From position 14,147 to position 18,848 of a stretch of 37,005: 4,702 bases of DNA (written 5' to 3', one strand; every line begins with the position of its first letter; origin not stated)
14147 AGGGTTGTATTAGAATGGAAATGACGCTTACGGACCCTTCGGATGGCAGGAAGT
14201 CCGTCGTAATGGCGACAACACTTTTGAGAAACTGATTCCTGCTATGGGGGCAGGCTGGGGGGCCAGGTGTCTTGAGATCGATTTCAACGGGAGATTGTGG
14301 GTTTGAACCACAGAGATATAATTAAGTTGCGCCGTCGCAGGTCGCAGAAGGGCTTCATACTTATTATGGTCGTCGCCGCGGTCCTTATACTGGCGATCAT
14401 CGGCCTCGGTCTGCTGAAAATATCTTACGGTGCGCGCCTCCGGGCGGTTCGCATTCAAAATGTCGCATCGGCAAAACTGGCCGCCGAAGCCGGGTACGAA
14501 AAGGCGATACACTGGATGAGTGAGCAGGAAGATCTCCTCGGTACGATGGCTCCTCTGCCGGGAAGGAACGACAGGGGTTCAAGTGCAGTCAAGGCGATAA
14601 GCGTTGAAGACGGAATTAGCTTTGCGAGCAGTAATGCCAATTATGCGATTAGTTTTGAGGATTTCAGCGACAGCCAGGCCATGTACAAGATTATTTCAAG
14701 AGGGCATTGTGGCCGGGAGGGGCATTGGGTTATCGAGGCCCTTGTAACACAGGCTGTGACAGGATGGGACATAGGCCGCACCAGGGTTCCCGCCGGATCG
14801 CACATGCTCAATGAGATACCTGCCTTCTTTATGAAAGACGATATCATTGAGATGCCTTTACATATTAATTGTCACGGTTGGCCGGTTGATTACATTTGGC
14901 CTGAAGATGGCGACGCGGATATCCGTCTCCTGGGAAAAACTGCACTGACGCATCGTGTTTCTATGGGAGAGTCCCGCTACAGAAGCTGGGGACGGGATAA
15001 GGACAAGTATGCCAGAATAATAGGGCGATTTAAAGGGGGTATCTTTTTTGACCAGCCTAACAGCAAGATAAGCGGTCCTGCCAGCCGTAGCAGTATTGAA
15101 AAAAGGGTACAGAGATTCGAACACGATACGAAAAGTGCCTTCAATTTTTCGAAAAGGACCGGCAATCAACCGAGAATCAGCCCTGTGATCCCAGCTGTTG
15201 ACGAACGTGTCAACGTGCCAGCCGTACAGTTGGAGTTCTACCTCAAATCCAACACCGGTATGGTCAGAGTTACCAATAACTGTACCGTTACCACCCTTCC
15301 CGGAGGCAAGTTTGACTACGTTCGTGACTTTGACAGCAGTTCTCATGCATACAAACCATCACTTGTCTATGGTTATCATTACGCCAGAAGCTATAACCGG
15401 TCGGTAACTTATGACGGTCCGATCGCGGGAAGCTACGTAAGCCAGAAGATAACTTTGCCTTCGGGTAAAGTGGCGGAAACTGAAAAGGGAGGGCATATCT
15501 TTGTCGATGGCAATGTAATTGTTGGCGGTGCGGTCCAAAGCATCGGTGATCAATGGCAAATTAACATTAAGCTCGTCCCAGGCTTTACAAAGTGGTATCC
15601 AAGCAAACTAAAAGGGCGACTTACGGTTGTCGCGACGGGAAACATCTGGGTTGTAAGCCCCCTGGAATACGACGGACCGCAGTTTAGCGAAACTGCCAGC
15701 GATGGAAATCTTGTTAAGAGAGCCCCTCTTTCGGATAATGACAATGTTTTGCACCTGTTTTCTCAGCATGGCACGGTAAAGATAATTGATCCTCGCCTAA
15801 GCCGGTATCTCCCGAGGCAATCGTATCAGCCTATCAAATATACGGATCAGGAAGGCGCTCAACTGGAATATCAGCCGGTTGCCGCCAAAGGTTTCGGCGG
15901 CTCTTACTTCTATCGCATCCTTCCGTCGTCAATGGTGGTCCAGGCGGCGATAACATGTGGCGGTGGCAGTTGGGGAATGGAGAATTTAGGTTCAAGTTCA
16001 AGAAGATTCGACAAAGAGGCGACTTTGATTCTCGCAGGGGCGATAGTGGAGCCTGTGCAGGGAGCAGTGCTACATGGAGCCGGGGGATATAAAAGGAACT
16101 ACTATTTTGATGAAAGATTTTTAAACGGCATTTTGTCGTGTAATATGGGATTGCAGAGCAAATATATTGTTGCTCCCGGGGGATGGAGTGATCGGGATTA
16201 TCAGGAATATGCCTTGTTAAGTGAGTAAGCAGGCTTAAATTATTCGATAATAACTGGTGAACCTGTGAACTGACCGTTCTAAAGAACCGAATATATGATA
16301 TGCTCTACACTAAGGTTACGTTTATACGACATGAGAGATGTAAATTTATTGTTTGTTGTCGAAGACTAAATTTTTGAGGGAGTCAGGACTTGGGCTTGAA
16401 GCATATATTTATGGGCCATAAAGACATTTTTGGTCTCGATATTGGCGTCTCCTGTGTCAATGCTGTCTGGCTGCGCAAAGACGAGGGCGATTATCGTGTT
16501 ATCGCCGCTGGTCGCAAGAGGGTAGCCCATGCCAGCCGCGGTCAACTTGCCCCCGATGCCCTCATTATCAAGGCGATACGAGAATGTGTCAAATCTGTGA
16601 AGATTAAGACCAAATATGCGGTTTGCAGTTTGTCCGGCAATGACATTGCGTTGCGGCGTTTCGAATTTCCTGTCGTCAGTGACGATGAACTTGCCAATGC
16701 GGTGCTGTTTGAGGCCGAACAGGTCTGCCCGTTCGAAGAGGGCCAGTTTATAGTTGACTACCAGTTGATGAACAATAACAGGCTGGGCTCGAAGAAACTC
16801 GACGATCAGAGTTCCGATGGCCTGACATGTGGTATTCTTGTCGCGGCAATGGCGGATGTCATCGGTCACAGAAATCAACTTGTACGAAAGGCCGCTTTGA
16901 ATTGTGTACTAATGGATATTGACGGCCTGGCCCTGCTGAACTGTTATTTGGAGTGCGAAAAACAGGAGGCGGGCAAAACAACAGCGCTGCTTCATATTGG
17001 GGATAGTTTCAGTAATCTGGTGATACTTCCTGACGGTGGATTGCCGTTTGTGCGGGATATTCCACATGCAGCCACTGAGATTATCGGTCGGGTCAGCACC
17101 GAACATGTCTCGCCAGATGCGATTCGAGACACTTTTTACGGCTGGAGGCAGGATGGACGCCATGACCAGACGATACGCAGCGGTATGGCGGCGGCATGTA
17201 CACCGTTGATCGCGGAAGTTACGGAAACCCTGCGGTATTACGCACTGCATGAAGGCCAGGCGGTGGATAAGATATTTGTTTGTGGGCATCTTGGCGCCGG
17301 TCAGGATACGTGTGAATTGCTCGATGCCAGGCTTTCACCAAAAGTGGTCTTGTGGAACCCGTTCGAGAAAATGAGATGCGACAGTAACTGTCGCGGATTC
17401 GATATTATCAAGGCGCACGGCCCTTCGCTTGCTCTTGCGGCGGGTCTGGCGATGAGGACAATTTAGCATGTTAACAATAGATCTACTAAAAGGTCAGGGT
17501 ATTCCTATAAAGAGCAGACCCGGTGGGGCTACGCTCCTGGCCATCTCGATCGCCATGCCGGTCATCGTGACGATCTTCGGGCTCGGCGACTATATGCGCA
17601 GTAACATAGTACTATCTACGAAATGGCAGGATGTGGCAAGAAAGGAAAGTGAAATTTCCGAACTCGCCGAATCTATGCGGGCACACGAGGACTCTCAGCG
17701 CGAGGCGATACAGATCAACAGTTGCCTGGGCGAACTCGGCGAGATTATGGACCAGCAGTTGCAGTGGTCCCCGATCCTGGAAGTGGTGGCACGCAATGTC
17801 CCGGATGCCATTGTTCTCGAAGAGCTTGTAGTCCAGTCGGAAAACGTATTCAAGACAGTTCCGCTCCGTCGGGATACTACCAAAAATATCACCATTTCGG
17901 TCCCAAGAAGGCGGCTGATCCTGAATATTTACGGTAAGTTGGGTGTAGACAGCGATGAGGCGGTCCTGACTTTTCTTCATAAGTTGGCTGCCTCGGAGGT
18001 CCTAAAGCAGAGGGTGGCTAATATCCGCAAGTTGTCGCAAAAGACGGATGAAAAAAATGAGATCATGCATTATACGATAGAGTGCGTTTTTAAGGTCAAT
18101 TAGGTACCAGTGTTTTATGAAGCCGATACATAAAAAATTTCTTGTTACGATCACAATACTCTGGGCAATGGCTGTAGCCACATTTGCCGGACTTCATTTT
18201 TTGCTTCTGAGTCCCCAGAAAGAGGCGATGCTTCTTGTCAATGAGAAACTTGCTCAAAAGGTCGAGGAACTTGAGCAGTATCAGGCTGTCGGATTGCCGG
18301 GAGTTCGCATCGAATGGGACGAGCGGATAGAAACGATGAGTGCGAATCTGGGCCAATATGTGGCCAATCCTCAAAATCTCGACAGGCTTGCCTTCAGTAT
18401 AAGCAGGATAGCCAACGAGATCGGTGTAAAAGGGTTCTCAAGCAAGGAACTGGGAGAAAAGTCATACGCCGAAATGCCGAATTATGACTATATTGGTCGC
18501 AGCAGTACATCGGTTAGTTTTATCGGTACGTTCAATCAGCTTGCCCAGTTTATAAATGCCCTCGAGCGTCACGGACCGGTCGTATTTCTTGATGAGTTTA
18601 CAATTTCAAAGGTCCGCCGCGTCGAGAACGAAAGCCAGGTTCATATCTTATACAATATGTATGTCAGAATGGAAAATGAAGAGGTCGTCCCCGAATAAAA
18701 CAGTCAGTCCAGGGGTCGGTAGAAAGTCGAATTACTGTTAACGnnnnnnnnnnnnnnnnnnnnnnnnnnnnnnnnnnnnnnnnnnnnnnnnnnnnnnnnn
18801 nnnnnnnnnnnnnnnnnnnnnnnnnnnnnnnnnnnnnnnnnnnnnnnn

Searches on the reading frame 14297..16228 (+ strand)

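Call 4: search_protein_families(library=pfam, proteins=[window:14297-16228:+], max_evalue=0.01)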
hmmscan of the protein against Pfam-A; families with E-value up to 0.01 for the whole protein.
window:14297-16228:+ (643 aa): 1 family
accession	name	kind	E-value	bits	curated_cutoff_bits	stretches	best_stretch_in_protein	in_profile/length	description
PF10039.14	DUF2275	-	0.0064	17.1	24.6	0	28-102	43-114/210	Predicted integral membrane protein (DUF2275)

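Call 5: search_protein_families(library=ncbifam, proteins=[window:14297-16228:+], max_evalue=0.01)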
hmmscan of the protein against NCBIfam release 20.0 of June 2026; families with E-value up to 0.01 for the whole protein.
window:14297-16228:+ (643 aa): 0 families

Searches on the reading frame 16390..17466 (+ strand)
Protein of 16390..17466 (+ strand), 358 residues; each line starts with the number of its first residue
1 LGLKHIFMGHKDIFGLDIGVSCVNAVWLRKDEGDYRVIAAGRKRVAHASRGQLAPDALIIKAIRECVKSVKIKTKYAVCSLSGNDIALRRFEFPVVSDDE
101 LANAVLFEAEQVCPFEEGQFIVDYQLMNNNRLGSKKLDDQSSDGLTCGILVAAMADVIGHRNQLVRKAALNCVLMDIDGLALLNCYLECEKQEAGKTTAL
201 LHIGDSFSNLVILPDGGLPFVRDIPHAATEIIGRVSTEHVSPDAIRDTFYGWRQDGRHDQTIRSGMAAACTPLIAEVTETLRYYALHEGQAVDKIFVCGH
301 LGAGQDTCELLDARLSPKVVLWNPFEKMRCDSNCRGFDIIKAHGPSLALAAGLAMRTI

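Call 4: search_protein_families(library=pfam, proteins=[window:16390-17466:+], max_evalue=0.01)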
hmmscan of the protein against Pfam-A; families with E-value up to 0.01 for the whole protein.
window:16390-17466:+ (358 aa): 1 family
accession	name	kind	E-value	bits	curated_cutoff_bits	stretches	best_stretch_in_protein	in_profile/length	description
PF11104.14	PilM_2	-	1.6e-25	90.2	27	1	15-357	1-339/340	Type IV pilus assembly protein PilM;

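Call 5: search_protein_families(library=ncbifam, proteins=[window:16390-17466:+], max_evalue=0.01)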
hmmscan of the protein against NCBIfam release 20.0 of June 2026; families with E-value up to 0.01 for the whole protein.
window:16390-17466:+ (358 aa): 3 families
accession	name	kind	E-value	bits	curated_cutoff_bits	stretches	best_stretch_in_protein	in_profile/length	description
TIGR01175.1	pilM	subfamily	2.4e-30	105.7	133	1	14-357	6-347/348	type IV pilus assembly protein PilM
NF045709.1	Amuc_1101_fam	equivalog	2.4e-19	69.6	650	2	13-238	7-219/608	Amuc_1101 family PilM-like pilus complex protein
TIGR01174.1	ftsA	equivalog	0.0022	17.2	175.85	0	13-231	2-231/371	cell division protein FtsA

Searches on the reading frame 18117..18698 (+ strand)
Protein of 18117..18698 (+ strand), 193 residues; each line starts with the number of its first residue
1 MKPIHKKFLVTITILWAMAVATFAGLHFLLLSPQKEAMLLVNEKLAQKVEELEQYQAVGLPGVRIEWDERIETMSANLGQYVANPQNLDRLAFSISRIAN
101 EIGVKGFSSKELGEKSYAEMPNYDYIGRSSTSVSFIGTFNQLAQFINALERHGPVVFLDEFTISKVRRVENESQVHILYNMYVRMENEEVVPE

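Call 4: search_protein_families(library=pfam, proteins=[window:18117-18698:+], max_evalue=0.01)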
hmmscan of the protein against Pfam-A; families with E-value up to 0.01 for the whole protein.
window:18117-18698:+ (193 aa): 2 families
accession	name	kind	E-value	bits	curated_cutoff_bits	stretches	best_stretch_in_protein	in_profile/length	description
PF04350.18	PilO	-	0.00068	20.2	22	1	43-180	9-139/145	Pilus assembly protein, PilO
PF10741.14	T2SSM_b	-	0.0013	19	21.7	1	126-173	48-97/111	Type II secretion system (T2SS), protein M subtype b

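Call 5: search_protein_families(library=ncbifam, proteins=[window:18117-18698:+], max_evalue=0.01)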
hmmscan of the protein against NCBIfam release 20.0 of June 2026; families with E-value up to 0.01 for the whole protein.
window:18117-18698:+ (193 aa): 1 family
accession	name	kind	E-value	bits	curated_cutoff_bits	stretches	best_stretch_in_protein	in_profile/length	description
NF040576.1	T2SS_GspM_XpsM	equivalog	1.4e-06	28.1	60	1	132-174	119-161/180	type II secretion system protein GspM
